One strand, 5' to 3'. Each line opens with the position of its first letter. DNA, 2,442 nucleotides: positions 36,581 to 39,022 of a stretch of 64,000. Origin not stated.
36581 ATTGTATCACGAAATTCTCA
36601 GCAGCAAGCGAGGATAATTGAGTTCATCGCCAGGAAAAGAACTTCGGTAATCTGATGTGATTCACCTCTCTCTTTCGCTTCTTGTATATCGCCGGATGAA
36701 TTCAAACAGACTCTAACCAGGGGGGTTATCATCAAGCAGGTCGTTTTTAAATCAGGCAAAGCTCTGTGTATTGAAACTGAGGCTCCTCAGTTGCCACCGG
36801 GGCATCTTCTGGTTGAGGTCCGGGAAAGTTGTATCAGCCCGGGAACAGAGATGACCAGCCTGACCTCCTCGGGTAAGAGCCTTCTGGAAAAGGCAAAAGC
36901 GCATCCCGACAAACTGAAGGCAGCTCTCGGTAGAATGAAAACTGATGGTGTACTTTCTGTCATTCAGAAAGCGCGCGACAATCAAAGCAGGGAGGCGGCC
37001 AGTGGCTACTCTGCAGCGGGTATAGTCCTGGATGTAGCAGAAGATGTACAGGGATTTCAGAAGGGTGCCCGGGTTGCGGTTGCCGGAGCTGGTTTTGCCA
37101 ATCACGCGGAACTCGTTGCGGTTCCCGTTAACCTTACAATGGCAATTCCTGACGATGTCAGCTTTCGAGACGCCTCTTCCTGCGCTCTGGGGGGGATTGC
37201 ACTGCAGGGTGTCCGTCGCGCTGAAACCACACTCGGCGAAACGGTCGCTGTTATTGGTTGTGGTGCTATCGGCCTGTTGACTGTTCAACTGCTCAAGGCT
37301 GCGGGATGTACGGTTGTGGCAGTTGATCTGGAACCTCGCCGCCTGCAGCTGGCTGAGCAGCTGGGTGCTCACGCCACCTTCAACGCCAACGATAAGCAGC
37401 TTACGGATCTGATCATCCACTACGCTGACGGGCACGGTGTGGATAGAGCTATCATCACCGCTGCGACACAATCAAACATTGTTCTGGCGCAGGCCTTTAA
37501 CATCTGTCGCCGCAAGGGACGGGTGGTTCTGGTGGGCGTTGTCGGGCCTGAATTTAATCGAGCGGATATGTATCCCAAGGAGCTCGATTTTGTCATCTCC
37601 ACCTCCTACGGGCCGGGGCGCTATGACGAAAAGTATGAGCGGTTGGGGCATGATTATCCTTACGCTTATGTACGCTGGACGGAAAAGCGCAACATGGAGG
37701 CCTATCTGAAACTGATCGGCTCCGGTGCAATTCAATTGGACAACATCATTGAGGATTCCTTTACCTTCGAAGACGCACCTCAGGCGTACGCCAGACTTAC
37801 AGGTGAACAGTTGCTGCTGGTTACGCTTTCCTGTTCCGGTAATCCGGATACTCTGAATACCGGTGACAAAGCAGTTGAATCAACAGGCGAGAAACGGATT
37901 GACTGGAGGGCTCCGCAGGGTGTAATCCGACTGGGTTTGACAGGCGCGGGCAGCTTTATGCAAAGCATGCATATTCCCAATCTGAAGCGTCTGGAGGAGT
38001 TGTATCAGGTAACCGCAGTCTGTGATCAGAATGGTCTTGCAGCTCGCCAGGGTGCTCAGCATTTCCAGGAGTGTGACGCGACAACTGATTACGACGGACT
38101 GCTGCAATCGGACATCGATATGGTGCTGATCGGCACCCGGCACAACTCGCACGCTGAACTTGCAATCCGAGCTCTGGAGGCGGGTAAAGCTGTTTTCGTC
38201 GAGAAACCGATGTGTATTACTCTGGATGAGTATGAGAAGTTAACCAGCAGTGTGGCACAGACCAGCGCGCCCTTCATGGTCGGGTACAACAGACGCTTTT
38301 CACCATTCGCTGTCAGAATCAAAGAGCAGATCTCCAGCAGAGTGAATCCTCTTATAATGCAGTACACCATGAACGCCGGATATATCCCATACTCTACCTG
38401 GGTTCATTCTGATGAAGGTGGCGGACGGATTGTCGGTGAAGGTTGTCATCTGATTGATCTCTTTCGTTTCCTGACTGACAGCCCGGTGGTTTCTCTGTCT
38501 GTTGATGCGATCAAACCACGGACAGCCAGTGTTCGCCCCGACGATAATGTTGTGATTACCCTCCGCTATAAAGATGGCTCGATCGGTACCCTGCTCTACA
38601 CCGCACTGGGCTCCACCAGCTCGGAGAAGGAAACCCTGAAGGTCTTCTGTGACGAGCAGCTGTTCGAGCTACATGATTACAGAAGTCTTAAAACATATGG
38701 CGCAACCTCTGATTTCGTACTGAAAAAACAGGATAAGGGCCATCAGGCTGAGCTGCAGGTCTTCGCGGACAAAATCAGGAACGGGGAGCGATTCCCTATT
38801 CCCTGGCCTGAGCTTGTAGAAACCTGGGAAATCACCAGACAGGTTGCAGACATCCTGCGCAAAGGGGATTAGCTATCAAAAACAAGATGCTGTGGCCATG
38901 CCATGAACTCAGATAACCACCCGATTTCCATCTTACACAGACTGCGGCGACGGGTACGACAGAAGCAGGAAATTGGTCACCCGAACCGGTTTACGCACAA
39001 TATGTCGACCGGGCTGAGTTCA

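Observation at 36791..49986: Polysaccharide sub-cluster with duplicated bi-domain (ADH + Gfo/Idh/MocA) oxidoreductases, heparinase II/III-like protein, AsnB-like amidotransferase and DUF354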

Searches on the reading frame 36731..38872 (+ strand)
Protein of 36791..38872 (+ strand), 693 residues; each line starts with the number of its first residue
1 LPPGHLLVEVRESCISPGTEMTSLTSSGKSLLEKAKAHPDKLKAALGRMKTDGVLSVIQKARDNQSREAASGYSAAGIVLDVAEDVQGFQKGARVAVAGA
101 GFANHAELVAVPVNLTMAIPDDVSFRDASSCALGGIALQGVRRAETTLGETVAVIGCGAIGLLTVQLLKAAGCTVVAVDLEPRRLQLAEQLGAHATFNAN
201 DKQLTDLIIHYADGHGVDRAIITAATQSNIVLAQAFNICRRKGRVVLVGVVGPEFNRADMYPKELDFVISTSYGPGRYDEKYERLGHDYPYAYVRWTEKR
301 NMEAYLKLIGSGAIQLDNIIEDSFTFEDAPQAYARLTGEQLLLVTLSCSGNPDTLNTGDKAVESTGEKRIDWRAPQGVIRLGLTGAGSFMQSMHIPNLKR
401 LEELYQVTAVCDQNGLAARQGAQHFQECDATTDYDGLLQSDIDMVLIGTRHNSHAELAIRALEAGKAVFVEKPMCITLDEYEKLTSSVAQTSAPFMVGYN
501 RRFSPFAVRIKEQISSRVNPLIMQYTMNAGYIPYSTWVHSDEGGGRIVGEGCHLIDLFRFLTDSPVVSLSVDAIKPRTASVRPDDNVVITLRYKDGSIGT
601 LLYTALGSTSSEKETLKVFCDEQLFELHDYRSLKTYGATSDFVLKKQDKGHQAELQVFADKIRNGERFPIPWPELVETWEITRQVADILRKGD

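Call 3: search_protein_families(library=pfam, proteins=[window:36791-38872:+], max_evalue=0.01)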
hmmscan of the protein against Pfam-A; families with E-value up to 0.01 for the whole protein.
window:36791-38872:+ (693 aa): 16 families
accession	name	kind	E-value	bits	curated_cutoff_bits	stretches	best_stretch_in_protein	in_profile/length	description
PF00107.32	ADH_zinc_N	-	8.4e-25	87.6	31.8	1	159-280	1-122/129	Zinc-binding dehydrogenase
PF01408.29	GFO_IDH_MocA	-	4.5e-24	85.9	24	1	379-499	1-120/120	Oxidoreductase family, NAD-binding Rossmann fold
PF22725.1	GFO_IDH_MocA_C3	-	3.8e-11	43.5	27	1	535-622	33-120/124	GFO/IDH/MocA C-terminal domain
PF16912.11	Glu_dehyd_C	-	4e-06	26.9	34.9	1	147-254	29-135/211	Glucose dehydrogenase C-terminus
PF02894.22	GFO_IDH_MocA_C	-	4.5e-06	27.1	22.9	1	536-613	31-113/218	Oxidoreductase family, C-terminal alpha/beta domain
PF03447.22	NAD_binding_3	-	1.6e-05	26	24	1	405-485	22-103/116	Homoserine dehydrogenase, NAD binding domain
PF02558.23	ApbA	-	1.9e-05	24.8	22.2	1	152-246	1-97/150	Ketopantoate reductase PanE/ApbA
PF02826.25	2-Hacid_dh_C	-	4.6e-05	23.3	25.1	1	146-194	33-81/178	D-isomer specific 2-hydroxyacid dehydrogenase, NAD binding domain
PF13602.12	ADH_zinc_N_2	-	0.00012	23.5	27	1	191-337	1-124/134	Zinc-binding dehydrogenase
PF02254.24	TrkA_N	-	0.00025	21.8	23.8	1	152-197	1-46/116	TrkA-N domain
PF13241.12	NAD_binding_7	-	0.00054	21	22.1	1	149-232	7-89/104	Putative NAD(P)-binding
PF01262.27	AlaDh_PNT_C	-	0.0013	18.7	23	1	151-208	30-90/214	Alanine dehydrogenase/PNT, C-terminal domain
PF02737.24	3HCDH_N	-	0.002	18.5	22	1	151-193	1-43/180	3-hydroxyacyl-CoA dehydrogenase, NAD binding domain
PF03721.20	UDPG_MGDP_dh_N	-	0.0027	17.7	27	1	151-187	2-38/187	UDP-glucose/GDP-mannose dehydrogenase family, NAD binding domain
PF08240.17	ADH_N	-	0.0048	17.6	23.5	0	64-108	29-91/104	Alcohol dehydrogenase GroES-like domain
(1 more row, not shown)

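Call 9: search_protein_families(library=ncbifam, proteins=[window:36791-38872:+], max_evalue=0.001)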
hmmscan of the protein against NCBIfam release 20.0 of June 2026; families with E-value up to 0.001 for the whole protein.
window:36791-38872:+ (693 aa): 33 families (the best 25 are shown)
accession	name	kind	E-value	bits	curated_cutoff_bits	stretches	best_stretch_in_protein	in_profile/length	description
TIGR04380.1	myo_inos_iolG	equivalog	1.7e-29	102.8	355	1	379-601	2-227/330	inositol 2-dehydrogenase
NF040723.1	UDP-GlcNAcDh_Arch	equivalog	5.9e-23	81.8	450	1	379-630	1-239/302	UDP-N-acetylglucosamine 3-dehydrogenase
TIGR03989.1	Rxyl_3153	subfamily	2.7e-19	69.7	440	1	104-336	140-358/370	NDMA-dependent alcohol dehydrogenase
TIGR00692.1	tdh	equivalog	1.1e-17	64.1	458.35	1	105-251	119-263/340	L-threonine 3-dehydrogenase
TIGR03451.1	mycoS_dep_FDH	equivalog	1.2e-17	63.8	512.9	1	141-340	169-350/358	S-(hydroxymethyl)mycothiol dehydrogenase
NF041097.1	keto_inos_dh_IolM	equivalog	2.2e-17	62.8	450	1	147-251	205-313/389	scyllo-inosose 3-dehydrogenase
NF006940.0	PRK09422.1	equivalog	3.7e-17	62.3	344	1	106-250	118-261/338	alcohol dehydrogenase AdhP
NF003808.0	PRK05396.1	equivalog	1.9e-16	59.9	380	1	104-253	120-267/341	L-threonine 3-dehydrogenase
TIGR02824.1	quinone_pig3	subfamily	2.1e-16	59.8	296.8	1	71-260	61-249/325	putative NAD(P)H quinone oxidoreductase, PIG3 family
NF052479.1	LevoglcsnDh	equivalog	7e-15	54.6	650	1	408-562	39-202/386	levoglucosan dehydrogenase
NF052679.1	InsChiInosDhIolG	equivalog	9.2e-15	54.5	540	1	379-596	3-220/343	bifunctional inositol 2-dehydrogenase/D-chiro-inositol 1-dehydrogenase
NF008024.0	PRK10754.1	subfamily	5e-14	52.1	348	1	69-249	59-239/327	NADPH:quinone reductase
NF007574.0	PRK10206.1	equivalog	7e-14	51.6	352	1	383-595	7-218/345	oxidoreductase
NF041392.1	XylDh_Gfo6_Halo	equivalog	2.1e-13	49.8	350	1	370-517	7-158/350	D-xylose 1-dehydrogenase Gfo6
NF007642.0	PRK10309.1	equivalog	2.8e-13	49.8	550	1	103-251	115-262/347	galactitol-1-phosphate 5-dehydrogenase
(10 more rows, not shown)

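Call 11: find_homologous_proteins(query=window:36791-38872:+, max_evalue=1e-20)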
Query window:36791-38872:+ (693 aa): 7350 proteins with E <= 1e-20 among 8000 candidates; the best 120 are listed.
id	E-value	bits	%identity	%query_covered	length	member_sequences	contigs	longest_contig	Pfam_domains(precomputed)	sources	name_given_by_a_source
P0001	0.0e+0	1518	100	97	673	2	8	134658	PF01408.29,PF22725.2,PF00107.33,PF16912.12,PF02894.23,PF02558.23,PF03447.23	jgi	-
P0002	0.0e+0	1314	85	97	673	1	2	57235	PF01408.29,PF22725.2,PF00107.33,PF02894.23,PF02558.23,PF13602.13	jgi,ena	jgi:predicted dehydrogenase/threonine dehydrogenase-like Zn-dependent dehydrogenase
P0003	0.0e+0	1119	71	99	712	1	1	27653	PF01408.29,PF22725.2,PF00107.33,PF16912.12,PF02894.23,PF13602.13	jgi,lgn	-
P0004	0.0e+0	1109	69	99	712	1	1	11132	PF01408.29,PF22725.2,PF00107.33,PF02894.23,PF13602.13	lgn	-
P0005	0.0e+0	1079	69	98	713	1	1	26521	PF01408.29,PF22725.2,PF00107.33,PF16912.12,PF02894.23,PF13602.13,PF03447.23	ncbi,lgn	-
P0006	0.0e+0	1075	71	97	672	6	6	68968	PF01408.29,PF22725.2,PF00107.33,PF02894.23,PF02558.23,PF03447.23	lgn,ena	-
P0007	0.0e+0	1063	66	99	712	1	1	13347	PF01408.29,PF22725.2,PF00107.33,PF16912.12,PF02894.23,PF02558.23,PF03447.23,PF01488.27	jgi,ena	jgi:predicted dehydrogenase/threonine dehydrogenase-like Zn-dependent dehydrogenase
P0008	0.0e+0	1062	66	99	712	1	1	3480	PF01408.29,PF22725.2,PF00107.33,PF13602.13,PF03447.23,PF01488.27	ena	-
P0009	0.0e+0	1046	66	100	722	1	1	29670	PF01408.29,PF22725.2,PF00107.33,PF02894.23,PF02558.23,PF03447.23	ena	-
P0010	7.7e-294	995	63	99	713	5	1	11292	PF01408.29,PF22725.2,PF00107.33,PF02894.23,PF13602.13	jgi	jgi:predicted dehydrogenase/threonine dehydrogenase-like Zn-dependent dehydrogenase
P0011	1.1e-293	994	62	100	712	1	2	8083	PF01408.29,PF22725.2,PF00107.33,PF02894.23,PF13602.13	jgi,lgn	-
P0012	2.9e-292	990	62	99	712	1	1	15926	PF01408.29,PF22725.2,PF00107.33,PF16912.12,PF02894.23,PF02254.25,PF13602.13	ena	-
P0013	2.3e-287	973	61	99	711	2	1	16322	PF01408.29,PF22725.2,PF00107.33,PF02894.23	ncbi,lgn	-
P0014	1.1e-284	964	61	99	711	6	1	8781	PF01408.29,PF22725.2,PF00107.33,PF16912.12,PF02894.23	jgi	jgi:predicted dehydrogenase/threonine dehydrogenase-like Zn-dependent dehydrogenase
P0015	5.4e-283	959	60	100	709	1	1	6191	PF01408.29,PF22725.2,PF00107.33,PF02894.23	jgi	jgi:predicted dehydrogenase/threonine dehydrogenase-like Zn-dependent dehydrogenase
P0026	4.3e-254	863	56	99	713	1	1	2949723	PF01408.29,PF22725.2,PF00107.33,PF02894.23,PF02558.23,PF13602.13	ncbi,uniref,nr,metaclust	ncbi:bi-domain-containing oxidoreductase [Kiritimatiella glycovorans]|uniref:Alcohol dehydrogenase n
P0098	3.1e-202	692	47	99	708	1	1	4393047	PF01408.29,PF22725.2,PF00107.33,PF02894.23,PF02558.23,PF13602.13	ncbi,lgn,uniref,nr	ncbi:ketopantoate reductase PanE/ApbA family protein [Clostridium sporogenes]|uniref:Ketopantoate re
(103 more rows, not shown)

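Call 15: find_encoding_contigs(protein=P0026, flank=10000, max_places=2)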
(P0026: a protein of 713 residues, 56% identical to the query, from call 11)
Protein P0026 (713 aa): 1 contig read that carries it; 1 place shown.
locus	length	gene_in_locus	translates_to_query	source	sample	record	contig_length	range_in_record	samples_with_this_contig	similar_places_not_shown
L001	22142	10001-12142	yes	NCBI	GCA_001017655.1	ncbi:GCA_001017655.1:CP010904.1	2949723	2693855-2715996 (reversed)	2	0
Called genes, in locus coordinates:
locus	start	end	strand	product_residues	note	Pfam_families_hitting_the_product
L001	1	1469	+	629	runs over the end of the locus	PF13522:GATase_6, PF13537:GATase_7, PF00733:Asn_synthase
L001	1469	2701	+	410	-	PF13439:Glyco_transf_4 (faint), PF13579:Glyco_trans_4_4, PF00534:Glycos_transf_1, PF13692:Glyco_trans_1_4, PF13524:Glyco_trans_1_2 (weak)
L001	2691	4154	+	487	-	-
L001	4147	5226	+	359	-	PF13579:Glyco_trans_4_4 (faint), PF13439:Glyco_transf_4, PF00534:Glycos_transf_1, PF13692:Glyco_trans_1_4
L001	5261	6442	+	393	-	PF13439:Glyco_transf_4, PF13579:Glyco_trans_4_4 (weak), PF20706:GT4-conflict (weak), PF00534:Glycos_transf_1, PF13692:Glyco_trans_1_4, PF13524:Glyco_trans_1_2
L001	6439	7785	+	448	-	-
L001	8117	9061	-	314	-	PF00685:Sulfotransfer_1, PF13469:Sulfotransfer_3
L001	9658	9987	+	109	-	-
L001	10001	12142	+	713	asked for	PF13602:ADH_zinc_N_2 (faint), PF00107:ADH_zinc_N, PF02558:ApbA (faint), PF01408:GFO_IDH_MocA, PF22725:GFO_IDH_MocA_C3, PF02894:GFO_IDH_MocA_C (weak)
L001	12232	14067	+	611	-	PF16889:Hepar_II_III_N, PF07940:Hepar_II_III_C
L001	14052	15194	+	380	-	PF13439:Glyco_transf_4, PF13579:Glyco_trans_4_4, PF00534:Glycos_transf_1, PF13692:Glyco_trans_1_4, PF26337:Gtf3_C (faint)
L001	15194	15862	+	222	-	PF03567:Sulfotransfer_2 (weak)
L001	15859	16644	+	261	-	PF01522:Polysacc_deac_1 (weak)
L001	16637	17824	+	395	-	PF13439:Glyco_transf_4 (faint), PF13692:Glyco_trans_1_4, PF13524:Glyco_trans_1_2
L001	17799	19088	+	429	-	-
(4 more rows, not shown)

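Call 16: find_encoding_contigs(protein=P0098, flank=10000, max_places=2)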
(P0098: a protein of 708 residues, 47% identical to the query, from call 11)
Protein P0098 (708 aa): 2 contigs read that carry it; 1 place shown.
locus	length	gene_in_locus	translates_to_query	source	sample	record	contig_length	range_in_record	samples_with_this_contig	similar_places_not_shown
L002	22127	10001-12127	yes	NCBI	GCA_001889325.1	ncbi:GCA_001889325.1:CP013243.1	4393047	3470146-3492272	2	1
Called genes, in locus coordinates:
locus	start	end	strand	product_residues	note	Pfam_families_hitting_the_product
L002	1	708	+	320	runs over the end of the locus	PF03816:LytR_cpsA_psr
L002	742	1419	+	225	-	PF02706:Wzz, PF13807:GNVR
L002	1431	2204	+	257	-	PF19567:CpsB_CapC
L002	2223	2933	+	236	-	PF02374:ArsA_ATPase (faint), PF10609:ParA, PF13614:AAA_31, PF00142:Fer4_NifH (faint), PF01656:CbiA, PF09140:MipZ (weak)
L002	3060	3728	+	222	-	PF02397:Bac_transf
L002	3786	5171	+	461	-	PF03721:UDPG_MGDP_dh_N, PF00984:UDPG_MGDP_dh, PF03720:UDPG_MGDP_dh_C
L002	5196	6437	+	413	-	PF13439:Glyco_transf_4, PF00534:Glycos_transf_1, PF13692:Glyco_trans_1_4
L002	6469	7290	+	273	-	PF00535:Glycos_transf_2, PF10111:Glyco_tranf_2_2, PF13641:Glyco_tranf_2_3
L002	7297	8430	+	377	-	PF00534:Glycos_transf_1, PF13692:Glyco_trans_1_4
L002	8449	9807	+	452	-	PF13231:PMT_2 (weak)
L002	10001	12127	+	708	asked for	PF02558:ApbA (weak), PF00107:ADH_zinc_N, PF13602:ADH_zinc_N_2 (weak), PF01408:GFO_IDH_MocA, PF02894:GFO_IDH_MocA_C (weak), PF22725:GFO_IDH_MocA_C3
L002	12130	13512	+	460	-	PF27533:CapK_C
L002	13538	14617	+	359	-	PF13439:Glyco_transf_4, PF13692:Glyco_trans_1_4, PF00534:Glycos_transf_1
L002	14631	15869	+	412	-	PF01041:DegT_DnrJ_EryC1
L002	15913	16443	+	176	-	PF25087:GMPPB_C (faint), PF00132:Hexapep, PF14602:Hexapep_2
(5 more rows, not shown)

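Call 19: search_solved_structures(query=window:36791-38872:+, max_evalue=0.00001)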
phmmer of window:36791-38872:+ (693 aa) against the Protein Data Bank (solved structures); distinct sequences matched with E-value up to 0.00001: 180 (the best 60 are shown).
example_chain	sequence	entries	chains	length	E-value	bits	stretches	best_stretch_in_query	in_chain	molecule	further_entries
6ie0_A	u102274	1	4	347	2.1e-19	72.9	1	97-263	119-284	(R,R)-butanediol dehydrogenase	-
7xr9_A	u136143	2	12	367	1.7e-18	70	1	379-560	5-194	DgpA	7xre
9m3d_B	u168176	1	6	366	2.2e-18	69.6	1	379-564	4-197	DgpA1 from W974-1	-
3e18_A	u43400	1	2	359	1.7e-17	66.7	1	410-596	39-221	oxidoreductase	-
7wzd_A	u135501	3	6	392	1e-16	64.1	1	379-638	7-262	4,5-dihydroxyphthalate dehydrogenase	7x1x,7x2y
1rjw_A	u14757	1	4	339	9.6e-16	60.9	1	87-253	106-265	Alcohol dehydrogenase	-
1llu_A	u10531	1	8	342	1.6e-15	60.1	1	104-255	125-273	Alcohol Dehydrogenase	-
3pii_A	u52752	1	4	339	1.8e-15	60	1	87-253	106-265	Alcohol dehydrogenase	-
6jw6_A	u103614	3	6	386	4e-15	58.8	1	379-586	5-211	Dehydrogenase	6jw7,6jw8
3euw_A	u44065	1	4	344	1.1e-14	57.3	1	379-674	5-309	Myo-inositol dehydrogenase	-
6n7l_A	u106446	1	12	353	2e-14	56.5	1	107-253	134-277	Alcohol dehydrogenase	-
4hkt_A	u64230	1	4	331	3.2e-14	55.8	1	379-573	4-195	Inositol 2-dehydrogenase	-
3ezy_A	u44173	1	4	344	1.3e-13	53.8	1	379-601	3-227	Dehydrogenase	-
4h3v_A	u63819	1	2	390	2.7e-13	52.8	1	406-570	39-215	Oxidoreductase domain protein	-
3s1l_A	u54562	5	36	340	4.1e-13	52.2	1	104-256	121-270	Zinc-containing alcohol dehydrogenase superfamily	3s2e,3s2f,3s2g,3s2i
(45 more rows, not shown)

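Call 30: find_related_loci(query=A1, collection=genome_contigs, flank=10000)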
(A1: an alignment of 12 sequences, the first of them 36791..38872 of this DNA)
Query A1 (693 aa) in genome_contigs; peptide patterns used: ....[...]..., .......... (x = any residue, [..] = any of these).
600 stretches matched a pattern (row limit reached: there are more); 600 encode a relative of the query (tblastn E <= 1e-3); the best 80 are kept; 80 distinct loci.
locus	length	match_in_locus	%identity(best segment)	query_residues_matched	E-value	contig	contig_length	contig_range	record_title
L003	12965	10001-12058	44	4-685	0e+0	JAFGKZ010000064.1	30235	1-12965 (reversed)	MAG: Calditrichaceae bacterium isolate Zod_Metabat.370 k87_3272568, whole genome shotgun sequence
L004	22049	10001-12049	43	4-682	0e+0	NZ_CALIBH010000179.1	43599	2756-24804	MAG: uncultured Campylobacter sp. isolate ERR589647_bin.85_CONCOCT_v1.1_MAG ERZ773096.326, whole genome shotgun sequence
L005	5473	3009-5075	43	4-687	0e+0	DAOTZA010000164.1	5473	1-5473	MAG TPA_asm: Anaerolineales bacterium isolate H38_463 k137_600052, whole genome shotgun sequence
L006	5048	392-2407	42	4-670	0e+0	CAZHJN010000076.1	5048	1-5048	MAG TPA_asm: uncultured bacterium isolate SRP098346_co1_153 genome assembly, contig: NODE_24974_length_5048_cov_10.80452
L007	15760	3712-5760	43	4-682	5e-179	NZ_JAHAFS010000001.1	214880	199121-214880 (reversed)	MAG: Campylobacter gracilis isolate L2_057_000G1_dasL2_057_000G1_metabat.metabat.43 L2_057_000G1_scaffold_37, whole geno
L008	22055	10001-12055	42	1-687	3e-178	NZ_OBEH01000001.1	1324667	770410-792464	Flagellimonas pacifica strain DSM 25885, whole genome shotgun sequence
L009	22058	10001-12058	42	4-689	2e-177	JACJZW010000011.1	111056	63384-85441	MAG: Flavobacteriales bacterium isolate HK-STAS-BACT-74 HK-STAS-BACT-74_11, whole genome shotgun sequence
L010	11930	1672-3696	43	3-678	2e-177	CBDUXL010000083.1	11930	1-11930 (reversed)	MAG TPA_asm: uncultured bacterium isolate SRR22302370_binner13_Refined_2 genome assembly, contig: ERZ25074855.4583, whol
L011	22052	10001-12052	42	6-690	2e-176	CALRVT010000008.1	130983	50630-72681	MAG: Chitinophaga pinensis isolate JJ-MIC7-10-4-m1-bin349 genome assembly, contig: JJ-MIC7-10-C26, whole genome shotgun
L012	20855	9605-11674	42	3-685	2e-175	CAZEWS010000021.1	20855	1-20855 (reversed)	MAG TPA_asm: uncultured Rikenellaceae bacterium isolate binchicken_co233_50 genome assembly, contig: NODE_330_length_208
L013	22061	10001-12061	42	3-682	2e-175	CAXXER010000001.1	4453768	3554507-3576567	MAG: uncultured Desulfobacter sp. isolate eeee0e93-5446-4477-9f5f-6eee70e6e39d genome assembly, contig: contig_1, whole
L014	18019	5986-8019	44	5-682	1e-174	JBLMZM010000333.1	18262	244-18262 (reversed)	MAG: Ignavibacteriales bacterium isolate MAG203 PRJNA951521_bin6_renamed_345, whole genome shotgun sequence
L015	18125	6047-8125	45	4-692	0e+0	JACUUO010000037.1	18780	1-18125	MAG: Actinomycetota bacterium isolate Kmv33 NODE_1452_length_18780_cov_12.445768, whole genome shotgun sequence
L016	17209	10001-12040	42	1-682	3e-173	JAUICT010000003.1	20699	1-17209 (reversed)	MAG: Bacteroidia bacterium isolate 7_bin.42 NODE_2451_length_20699_cov_1.830692, whole genome shotgun sequence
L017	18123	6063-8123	45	4-691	5e-173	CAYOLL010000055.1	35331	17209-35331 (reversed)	MAG TPA_asm: uncultured Gemmatimonadota bacterium isolate binchicken_co186_292 genome assembly, contig: NODE_1223_length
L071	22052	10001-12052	39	4-690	2e-146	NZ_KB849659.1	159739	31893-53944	Acinetobacter junii CIP 64.5 acLZZ-supercont1.7, whole genome shotgun sequence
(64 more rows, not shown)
